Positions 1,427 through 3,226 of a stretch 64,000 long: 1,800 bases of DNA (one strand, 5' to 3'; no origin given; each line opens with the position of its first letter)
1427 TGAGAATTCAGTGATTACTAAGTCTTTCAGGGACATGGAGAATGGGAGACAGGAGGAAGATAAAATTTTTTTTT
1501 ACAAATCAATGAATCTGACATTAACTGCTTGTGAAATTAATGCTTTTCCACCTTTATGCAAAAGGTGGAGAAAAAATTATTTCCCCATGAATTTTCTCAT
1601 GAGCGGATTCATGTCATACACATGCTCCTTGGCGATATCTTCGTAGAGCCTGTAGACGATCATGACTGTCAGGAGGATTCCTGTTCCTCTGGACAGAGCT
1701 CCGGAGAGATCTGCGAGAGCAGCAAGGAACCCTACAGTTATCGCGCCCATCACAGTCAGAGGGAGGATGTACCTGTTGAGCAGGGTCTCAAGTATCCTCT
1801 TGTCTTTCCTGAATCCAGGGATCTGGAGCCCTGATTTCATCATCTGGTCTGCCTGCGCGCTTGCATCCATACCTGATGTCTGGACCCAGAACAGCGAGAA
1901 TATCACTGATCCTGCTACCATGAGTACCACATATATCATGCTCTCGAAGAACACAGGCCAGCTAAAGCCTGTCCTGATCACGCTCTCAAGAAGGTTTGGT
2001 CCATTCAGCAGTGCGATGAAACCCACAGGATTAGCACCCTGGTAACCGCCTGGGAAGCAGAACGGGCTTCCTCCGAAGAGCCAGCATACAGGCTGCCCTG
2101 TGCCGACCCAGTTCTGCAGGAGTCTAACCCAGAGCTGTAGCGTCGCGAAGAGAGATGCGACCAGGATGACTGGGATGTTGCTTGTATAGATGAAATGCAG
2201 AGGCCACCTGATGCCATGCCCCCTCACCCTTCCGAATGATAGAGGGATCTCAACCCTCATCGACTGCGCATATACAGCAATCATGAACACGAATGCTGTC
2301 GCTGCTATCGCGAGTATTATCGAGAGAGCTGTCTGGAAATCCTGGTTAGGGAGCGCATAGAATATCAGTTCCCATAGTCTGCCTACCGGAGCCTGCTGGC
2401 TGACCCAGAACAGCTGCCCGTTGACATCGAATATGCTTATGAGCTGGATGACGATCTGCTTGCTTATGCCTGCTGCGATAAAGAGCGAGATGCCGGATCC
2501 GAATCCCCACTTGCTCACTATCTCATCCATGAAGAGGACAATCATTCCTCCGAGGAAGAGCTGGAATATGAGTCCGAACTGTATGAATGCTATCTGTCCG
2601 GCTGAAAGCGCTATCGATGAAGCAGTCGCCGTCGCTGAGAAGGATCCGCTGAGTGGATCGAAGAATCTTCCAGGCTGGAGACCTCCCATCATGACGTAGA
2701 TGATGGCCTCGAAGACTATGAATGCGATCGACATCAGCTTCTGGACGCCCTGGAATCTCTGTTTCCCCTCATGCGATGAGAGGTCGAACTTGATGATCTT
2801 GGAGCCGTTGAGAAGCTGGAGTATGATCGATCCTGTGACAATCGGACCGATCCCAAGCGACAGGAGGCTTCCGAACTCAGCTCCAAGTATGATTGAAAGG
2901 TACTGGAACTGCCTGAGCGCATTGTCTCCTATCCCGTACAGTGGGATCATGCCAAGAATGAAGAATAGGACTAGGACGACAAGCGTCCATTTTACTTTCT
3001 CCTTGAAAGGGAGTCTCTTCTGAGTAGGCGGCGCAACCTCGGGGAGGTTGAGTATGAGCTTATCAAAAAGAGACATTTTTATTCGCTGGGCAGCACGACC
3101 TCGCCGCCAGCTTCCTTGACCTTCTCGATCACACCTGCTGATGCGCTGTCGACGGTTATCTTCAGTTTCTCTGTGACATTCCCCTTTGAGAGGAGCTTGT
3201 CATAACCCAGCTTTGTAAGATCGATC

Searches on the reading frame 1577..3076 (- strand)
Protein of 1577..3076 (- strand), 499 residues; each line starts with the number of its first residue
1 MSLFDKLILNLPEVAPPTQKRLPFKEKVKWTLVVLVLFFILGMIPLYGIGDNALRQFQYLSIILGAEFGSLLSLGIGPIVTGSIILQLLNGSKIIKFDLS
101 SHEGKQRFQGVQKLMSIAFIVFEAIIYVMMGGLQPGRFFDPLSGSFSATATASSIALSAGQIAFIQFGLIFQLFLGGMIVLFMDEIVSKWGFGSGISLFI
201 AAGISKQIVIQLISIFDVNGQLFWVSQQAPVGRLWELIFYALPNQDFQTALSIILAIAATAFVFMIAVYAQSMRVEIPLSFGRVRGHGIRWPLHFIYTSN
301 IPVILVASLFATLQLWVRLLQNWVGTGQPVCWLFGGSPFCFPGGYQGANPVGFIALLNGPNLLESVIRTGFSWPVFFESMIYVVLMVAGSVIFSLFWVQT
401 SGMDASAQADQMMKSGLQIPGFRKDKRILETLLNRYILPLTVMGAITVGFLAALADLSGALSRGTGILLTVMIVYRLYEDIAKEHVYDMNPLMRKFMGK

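Call 81: search_protein_families(library=pfam, proteins=[window:1577-3076:-], max_evalue=0.00001)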
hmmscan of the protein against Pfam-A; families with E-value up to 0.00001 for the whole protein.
window:1577-3076:- (499 aa): 1 family
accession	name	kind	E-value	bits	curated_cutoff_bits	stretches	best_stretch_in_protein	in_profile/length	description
PF00344.25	SecY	-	2.6e-64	217.9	32.2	1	70-478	1-306/306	SecY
